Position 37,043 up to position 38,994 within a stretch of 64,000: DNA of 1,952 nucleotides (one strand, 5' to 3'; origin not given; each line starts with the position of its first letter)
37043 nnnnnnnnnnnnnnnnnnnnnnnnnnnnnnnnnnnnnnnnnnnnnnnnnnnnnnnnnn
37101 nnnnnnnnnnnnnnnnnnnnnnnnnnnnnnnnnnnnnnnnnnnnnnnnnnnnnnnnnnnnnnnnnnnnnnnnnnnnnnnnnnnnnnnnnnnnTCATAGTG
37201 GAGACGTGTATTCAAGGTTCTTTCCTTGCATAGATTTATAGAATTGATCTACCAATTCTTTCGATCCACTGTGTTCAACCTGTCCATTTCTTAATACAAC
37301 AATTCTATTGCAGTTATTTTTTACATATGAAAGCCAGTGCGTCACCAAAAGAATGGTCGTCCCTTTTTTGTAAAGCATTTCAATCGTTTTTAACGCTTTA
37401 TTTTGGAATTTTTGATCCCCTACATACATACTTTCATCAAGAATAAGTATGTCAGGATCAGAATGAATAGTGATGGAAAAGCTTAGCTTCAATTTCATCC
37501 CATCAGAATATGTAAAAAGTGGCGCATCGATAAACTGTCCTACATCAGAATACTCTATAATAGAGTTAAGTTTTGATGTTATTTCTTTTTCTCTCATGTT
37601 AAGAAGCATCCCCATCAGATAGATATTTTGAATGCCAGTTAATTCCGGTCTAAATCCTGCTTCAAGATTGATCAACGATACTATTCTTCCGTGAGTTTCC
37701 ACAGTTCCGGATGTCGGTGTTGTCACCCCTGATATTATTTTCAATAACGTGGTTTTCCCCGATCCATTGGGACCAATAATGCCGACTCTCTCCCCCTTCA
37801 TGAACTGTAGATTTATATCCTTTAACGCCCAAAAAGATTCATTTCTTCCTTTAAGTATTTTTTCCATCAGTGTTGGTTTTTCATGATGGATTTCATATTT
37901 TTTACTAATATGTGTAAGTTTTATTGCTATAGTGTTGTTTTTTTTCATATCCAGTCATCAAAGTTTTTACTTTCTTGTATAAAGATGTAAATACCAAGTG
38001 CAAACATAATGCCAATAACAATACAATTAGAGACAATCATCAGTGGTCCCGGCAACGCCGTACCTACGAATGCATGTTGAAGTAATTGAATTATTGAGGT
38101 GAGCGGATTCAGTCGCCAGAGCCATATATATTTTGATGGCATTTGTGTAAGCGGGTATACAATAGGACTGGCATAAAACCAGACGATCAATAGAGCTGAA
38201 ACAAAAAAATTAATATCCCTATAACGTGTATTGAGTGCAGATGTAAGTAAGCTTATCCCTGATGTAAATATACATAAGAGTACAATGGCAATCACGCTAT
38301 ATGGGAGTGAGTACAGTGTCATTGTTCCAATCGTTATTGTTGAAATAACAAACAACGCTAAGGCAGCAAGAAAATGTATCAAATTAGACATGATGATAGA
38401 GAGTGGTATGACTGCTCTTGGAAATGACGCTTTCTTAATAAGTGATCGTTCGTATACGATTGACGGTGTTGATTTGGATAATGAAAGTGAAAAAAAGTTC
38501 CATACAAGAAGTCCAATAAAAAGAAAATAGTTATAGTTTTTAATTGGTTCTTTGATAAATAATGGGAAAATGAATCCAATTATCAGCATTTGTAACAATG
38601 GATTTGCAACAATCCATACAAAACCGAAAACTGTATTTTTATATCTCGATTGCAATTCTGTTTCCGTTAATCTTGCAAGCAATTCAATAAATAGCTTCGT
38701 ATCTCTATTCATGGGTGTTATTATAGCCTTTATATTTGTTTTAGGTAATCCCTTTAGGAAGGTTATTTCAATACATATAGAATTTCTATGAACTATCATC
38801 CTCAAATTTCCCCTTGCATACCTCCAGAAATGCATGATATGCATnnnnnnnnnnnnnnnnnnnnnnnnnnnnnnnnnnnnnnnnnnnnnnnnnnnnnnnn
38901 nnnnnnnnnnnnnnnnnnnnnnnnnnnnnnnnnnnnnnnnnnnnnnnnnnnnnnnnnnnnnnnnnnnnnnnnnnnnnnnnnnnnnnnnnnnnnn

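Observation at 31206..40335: Teichoic-acid-like polyol-phosphate polymer module with ABC exporter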

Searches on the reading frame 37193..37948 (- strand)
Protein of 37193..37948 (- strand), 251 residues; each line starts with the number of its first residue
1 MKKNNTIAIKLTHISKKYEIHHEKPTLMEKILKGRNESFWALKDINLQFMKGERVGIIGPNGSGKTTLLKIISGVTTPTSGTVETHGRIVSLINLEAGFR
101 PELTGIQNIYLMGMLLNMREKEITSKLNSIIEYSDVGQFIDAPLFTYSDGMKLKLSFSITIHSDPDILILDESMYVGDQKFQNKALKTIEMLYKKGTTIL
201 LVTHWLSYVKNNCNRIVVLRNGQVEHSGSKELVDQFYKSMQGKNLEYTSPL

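Call 3: search_protein_families(library=pfam, proteins=[window:37193-37948:-], max_evalue=0.01)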
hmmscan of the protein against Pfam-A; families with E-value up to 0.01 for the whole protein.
window:37193-37948:- (251 aa): 6 families
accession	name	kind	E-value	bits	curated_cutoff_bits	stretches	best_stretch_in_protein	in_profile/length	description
PF00005.33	ABC_tran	-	3.9e-22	79.8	25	1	42-173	1-135/137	ABC transporter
PF13304.12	AAA_21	-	1.8e-07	31.9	27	1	56-75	3-22/304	AAA domain, putative AbiEii toxin, Type IV TA system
PF13476.12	AAA_23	-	5e-06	27.7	27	1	43-184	11-147/201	AAA domain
PF13555.12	AAA_29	-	0.0015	18.7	27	1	52-80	23-50/61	P-loop containing region of AAA domain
PF13175.12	AAA_15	-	0.0021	18.2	32.1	1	41-77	13-48/374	AAA ATPase domain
PF25683.1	URGCP_GTPase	-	0.0087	15.3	55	0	55-104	192-241/396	URGCP-like GTPase domain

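Call 4: search_protein_families(library=ncbifam, proteins=[window:37193-37948:-], max_evalue=0.01)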
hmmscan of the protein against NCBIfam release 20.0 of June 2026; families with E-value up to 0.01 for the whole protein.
window:37193-37948:- (251 aa): 190 families (the best 25 are shown)
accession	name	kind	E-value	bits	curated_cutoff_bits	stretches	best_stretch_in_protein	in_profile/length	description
NF010065.0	PRK13545.1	equivalog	3.7e-57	194.2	538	1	8-240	4-238/549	teichoic acids export protein ATP-binding subunit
NF010066.0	PRK13546.1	equivalog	1.7e-54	185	320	1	7-237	3-234/264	teichoic acids export ABC transporter ATP-binding subunit TagH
NF050108.1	galactan_ABC_ATP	equivalog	2.5e-47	161.1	400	1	41-239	44-242/244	galactan export ABC transporter ATP-binding subunit Wzt/RfbE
TIGR01188.1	drrA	subfamily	1.7e-36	126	312.45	1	38-231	5-209/302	daunorubicin resistance ABC transporter, ATP-binding protein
TIGR04521.1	ECF_ATPase_2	equivalog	7.9e-30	103.9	330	2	109-246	106-245/279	energy-coupling factor transporter ATPase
NF010060.0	PRK13537.1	equivalog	7.6e-26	90.7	521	1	35-228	24-228/314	nodulation factor ABC transporter ATP-binding protein NodI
TIGR04520.1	ECF_ATPase_1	equivalog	9.5e-26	90.8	315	2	117-246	107-236/269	energy-coupling factor transporter ATPase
NF010059.0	PRK13536.1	equivalog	2.1e-24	85.9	549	1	42-232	59-261/342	nodulation factor ABC transporter ATP-binding protein NodI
TIGR03740.1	galliderm_ABC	subfamily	8.5e-24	84.5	309.75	1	39-230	13-208/223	lantibiotic protection ABC transporter ATP-binding subunit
NF033858.1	ABC2_perm_RbbA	equivalog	1e-23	83.3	1050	1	12-231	252-482/909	ribosome-associated ATPase/putative transporter RbbA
TIGR03375.1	type_I_sec_LssB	subfamily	1.1e-23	83.4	693.1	2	36-88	477-529/696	type I secretion system permease/ATPase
NF040933.2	ABC_arch_GlcV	equivalog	1.6e-23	83.2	450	1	28-230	8-226/357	glucose ABC transporter ATP-binding protein GlcV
TIGR03411.1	urea_trans_UrtD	equivalog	4.9e-23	82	304.1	2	35-88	11-64/242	urea ABC transporter ATP-binding protein UrtD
NF010156.0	PRK13635.1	equivalog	5.1e-23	81.6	392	2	118-238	112-232/279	energy-coupling factor ABC transporter ATP-binding protein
TIGR02673.1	FtsE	equivalog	8e-23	81.2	264.85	2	29-91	5-67/214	cell division ATP-binding protein FtsE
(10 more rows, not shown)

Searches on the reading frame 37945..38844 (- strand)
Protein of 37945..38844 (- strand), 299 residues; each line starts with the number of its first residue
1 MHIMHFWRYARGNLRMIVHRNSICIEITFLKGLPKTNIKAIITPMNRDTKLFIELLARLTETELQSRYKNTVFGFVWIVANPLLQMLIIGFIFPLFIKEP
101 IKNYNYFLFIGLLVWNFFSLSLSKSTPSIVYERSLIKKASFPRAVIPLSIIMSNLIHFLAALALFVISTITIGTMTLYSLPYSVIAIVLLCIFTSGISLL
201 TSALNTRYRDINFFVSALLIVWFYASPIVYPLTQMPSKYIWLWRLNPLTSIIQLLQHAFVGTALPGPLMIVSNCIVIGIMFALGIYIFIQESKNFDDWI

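Call 3: search_protein_families(library=pfam, proteins=[window:37945-38844:-], max_evalue=0.01)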
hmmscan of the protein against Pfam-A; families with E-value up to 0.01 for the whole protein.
window:37945-38844:- (299 aa): 2 families
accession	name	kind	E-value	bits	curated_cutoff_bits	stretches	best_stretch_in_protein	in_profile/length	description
PF01061.29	ABC2_membrane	-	6.7e-21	75.2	26.9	1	58-259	5-210/211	ABC-2 type transporter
PF12698.13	ABC2_membrane_3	-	2.9e-05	23.8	31.6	1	98-287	154-344/347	ABC-2 family transporter protein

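Call 4: search_protein_families(library=ncbifam, proteins=[window:37945-38844:-], max_evalue=0.01)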
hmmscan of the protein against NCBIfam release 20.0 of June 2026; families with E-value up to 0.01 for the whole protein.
window:37945-38844:- (299 aa): 4 families
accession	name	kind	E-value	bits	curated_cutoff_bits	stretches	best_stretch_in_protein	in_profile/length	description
NF050109.1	galactan_ABC_perm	equivalog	1.2e-21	77.5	380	1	54-283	22-258/272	galactan export ABC transporter permease subunit Wzm/RfbD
NF050053.1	CapPschTportKpsM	equivalog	2e-07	31.3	300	1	57-286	6-245/257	capsule polysaccharide transporter KpsM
TIGR03861.1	phenyl_ABC_PedC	subfamily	0.0044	16.7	241.35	1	123-283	76-245/253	alcohol ABC transporter, permease protein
TIGR01291.1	nodJ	subfamily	0.0083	15.7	206.65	1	165-287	123-246/253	ABC-2 type transporter, NodJ family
